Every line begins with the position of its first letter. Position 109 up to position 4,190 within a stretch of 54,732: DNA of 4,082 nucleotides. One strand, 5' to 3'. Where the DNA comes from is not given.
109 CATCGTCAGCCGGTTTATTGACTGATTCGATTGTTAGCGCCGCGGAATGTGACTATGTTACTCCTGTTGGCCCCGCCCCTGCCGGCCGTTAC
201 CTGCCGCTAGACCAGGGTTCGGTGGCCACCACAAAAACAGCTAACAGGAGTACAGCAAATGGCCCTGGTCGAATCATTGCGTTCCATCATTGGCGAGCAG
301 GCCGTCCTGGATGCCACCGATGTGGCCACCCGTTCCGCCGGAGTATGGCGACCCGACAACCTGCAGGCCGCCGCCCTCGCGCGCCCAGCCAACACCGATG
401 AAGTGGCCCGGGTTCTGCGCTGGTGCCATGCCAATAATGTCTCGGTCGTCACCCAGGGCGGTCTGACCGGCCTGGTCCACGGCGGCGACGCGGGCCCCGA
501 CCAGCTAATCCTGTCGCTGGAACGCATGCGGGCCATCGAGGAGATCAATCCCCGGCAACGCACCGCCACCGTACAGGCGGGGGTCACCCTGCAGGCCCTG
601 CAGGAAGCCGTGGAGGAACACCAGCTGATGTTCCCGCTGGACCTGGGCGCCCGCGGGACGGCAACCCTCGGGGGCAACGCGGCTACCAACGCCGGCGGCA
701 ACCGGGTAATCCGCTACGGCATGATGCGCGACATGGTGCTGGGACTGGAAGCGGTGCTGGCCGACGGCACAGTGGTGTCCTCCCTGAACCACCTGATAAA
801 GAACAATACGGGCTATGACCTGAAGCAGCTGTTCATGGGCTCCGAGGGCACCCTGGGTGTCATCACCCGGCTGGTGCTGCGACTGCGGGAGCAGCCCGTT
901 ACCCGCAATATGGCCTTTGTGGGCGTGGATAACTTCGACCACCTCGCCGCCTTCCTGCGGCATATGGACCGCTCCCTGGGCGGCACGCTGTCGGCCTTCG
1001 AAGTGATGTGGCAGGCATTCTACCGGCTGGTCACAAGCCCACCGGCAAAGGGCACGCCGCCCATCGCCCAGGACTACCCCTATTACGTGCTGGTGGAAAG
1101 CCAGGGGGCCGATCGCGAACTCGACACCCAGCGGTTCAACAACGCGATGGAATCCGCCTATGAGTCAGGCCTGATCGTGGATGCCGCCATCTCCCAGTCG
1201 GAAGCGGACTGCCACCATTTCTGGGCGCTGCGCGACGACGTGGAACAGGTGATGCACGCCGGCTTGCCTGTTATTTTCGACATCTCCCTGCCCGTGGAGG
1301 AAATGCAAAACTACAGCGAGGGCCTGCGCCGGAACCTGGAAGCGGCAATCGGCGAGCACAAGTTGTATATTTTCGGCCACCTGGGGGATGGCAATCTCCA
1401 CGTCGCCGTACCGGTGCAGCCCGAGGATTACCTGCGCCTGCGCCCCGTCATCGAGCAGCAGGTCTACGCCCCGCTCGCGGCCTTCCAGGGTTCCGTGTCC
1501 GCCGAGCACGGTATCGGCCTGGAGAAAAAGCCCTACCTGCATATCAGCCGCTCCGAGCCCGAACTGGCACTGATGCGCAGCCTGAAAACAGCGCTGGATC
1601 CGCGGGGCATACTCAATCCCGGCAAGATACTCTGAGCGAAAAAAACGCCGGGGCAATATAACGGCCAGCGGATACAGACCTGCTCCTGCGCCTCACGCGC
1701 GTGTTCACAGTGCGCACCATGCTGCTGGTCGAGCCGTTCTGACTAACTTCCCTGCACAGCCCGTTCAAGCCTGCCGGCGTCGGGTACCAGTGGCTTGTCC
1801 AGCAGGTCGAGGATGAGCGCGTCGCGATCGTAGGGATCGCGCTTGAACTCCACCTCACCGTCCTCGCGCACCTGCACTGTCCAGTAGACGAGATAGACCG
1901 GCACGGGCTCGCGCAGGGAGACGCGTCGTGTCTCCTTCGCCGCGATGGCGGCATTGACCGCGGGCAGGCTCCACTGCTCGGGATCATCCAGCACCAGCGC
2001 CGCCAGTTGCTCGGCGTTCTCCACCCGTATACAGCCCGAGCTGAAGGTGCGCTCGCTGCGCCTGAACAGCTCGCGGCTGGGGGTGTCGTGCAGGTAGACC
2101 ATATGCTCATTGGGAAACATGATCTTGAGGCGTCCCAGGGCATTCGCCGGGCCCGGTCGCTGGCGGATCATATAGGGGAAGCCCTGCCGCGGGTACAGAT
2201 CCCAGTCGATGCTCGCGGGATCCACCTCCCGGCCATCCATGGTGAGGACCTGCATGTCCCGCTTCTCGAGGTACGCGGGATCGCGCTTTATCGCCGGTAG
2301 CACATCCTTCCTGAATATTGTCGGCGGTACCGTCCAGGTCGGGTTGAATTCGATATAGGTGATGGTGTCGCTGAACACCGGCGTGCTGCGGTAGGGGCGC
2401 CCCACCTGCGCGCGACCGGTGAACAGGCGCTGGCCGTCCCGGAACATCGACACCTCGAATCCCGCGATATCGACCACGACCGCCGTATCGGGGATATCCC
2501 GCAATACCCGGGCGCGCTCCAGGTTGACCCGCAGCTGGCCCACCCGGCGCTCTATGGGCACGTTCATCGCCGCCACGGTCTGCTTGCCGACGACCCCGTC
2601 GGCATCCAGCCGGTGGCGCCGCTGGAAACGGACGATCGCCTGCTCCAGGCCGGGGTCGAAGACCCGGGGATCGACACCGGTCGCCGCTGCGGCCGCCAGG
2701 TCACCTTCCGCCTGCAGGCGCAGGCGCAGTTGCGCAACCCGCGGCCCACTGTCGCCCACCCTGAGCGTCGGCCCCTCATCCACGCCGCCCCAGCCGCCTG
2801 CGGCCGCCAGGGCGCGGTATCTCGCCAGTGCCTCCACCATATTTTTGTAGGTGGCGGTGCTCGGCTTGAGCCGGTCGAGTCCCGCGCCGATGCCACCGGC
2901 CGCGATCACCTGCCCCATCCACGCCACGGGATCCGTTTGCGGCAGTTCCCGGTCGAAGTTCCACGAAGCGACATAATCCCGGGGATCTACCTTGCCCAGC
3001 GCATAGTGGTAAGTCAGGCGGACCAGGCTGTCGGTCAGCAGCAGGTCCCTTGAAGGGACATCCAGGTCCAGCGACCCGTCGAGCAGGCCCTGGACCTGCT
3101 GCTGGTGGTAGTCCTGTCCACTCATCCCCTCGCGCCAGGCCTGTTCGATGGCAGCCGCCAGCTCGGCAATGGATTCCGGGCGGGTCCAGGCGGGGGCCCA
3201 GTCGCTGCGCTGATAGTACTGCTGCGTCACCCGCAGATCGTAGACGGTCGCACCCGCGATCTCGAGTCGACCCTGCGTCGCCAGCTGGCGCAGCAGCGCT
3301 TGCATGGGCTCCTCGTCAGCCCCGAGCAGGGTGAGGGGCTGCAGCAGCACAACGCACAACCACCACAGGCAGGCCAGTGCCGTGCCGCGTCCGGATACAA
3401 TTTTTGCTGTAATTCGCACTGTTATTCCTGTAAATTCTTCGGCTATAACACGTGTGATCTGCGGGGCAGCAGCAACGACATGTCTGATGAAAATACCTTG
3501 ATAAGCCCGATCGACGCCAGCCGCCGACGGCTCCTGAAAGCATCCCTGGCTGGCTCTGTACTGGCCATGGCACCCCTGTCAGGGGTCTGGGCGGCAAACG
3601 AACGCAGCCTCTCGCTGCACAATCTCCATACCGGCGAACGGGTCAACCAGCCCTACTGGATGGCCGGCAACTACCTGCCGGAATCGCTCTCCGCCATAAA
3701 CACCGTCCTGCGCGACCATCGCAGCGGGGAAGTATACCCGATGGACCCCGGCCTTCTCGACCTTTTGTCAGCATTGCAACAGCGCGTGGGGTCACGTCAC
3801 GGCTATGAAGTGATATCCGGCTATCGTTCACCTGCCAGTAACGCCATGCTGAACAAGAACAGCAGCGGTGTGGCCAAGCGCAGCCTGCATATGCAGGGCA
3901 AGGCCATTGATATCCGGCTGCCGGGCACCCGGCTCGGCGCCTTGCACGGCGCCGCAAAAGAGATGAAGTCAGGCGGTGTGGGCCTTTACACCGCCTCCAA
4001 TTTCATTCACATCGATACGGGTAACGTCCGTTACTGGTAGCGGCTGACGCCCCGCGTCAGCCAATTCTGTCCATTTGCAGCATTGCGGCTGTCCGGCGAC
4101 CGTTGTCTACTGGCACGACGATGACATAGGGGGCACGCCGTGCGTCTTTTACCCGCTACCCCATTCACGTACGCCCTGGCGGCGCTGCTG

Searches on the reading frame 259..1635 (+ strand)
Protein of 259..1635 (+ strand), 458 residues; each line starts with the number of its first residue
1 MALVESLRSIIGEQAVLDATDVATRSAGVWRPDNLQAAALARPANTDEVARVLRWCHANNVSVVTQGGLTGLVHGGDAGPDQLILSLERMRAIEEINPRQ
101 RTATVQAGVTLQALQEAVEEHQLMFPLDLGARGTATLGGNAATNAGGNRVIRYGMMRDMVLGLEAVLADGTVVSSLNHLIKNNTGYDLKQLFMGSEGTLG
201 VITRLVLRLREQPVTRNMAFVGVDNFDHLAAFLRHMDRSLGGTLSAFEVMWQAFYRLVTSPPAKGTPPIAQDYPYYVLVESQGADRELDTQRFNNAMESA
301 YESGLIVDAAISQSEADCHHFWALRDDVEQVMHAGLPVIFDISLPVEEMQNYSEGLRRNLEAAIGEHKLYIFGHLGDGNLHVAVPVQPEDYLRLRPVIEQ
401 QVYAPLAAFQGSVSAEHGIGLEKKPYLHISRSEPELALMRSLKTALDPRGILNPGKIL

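Call 12: search_protein_families(library=pfam, proteins=[window:259-1635:+])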
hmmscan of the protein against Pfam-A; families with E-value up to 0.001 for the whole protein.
window:259-1635:+ (458 aa): 2 families
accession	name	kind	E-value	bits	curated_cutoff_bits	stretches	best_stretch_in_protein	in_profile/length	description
PF02913.24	FAD-oxidase_C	-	2.1e-47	162.3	21.2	1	214-457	3-248/248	FAD linked oxidases, C-terminal domain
PF01565.28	FAD_binding_4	-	3.3e-41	140.7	26.4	1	38-173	2-136/139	FAD binding domain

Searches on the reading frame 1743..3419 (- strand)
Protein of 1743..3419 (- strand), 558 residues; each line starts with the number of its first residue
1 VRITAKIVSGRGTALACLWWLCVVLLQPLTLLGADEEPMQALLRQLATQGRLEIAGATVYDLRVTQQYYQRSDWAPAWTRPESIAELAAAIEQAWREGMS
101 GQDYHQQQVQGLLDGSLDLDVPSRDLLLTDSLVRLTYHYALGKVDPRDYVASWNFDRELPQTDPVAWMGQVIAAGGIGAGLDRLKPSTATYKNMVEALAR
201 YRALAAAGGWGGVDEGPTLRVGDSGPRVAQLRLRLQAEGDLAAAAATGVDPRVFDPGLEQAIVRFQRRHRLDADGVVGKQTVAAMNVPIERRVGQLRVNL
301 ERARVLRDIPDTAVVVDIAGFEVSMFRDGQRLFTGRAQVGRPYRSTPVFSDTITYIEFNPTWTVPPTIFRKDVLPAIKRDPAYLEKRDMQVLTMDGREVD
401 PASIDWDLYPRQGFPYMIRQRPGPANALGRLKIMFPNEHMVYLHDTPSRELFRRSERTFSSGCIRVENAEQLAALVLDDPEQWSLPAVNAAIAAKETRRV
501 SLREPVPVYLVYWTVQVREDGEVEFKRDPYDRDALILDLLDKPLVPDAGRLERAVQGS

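Call 12: search_protein_families(library=pfam, proteins=[window:1743-3419:-])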
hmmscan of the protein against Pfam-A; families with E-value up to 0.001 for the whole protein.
window:1743-3419:- (558 aa): 3 families
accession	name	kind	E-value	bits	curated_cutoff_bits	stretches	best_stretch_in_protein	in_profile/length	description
PF03734.19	YkuD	-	5.1e-24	85.9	23.4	1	312-477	2-139/146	L,D-transpeptidase catalytic domain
PF20142.4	Scaffold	-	8.4e-24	85.3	24.6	1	65-198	3-139/139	Scaffold domain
PF01471.23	PG_binding_1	-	5.7e-12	46.1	23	1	224-285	1-57/57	Putative peptidoglycan binding domain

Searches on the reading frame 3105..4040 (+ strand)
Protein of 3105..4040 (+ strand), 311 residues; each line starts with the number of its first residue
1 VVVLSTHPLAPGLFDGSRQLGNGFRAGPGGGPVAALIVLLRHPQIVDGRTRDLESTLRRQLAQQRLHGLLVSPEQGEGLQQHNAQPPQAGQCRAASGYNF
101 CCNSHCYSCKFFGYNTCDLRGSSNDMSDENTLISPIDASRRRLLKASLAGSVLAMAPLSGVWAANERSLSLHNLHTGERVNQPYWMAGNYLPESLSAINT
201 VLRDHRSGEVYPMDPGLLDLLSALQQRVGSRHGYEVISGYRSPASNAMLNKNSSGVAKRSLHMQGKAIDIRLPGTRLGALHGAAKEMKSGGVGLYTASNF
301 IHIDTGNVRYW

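Call 12: search_protein_families(library=pfam, proteins=[window:3105-4040:+])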
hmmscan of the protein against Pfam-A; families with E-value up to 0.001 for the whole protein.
window:3105-4040:+ (311 aa): 2 families
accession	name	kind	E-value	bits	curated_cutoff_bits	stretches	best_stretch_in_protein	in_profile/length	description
PF05951.18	Peptidase_M15_2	-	5.7e-53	179.2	27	1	163-311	3-153/153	Bacterial protein of unknown function (DUF882)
PF08291.16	Peptidase_M15_3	-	1.7e-11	44.6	23.2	1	202-304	12-108/108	Peptidase M15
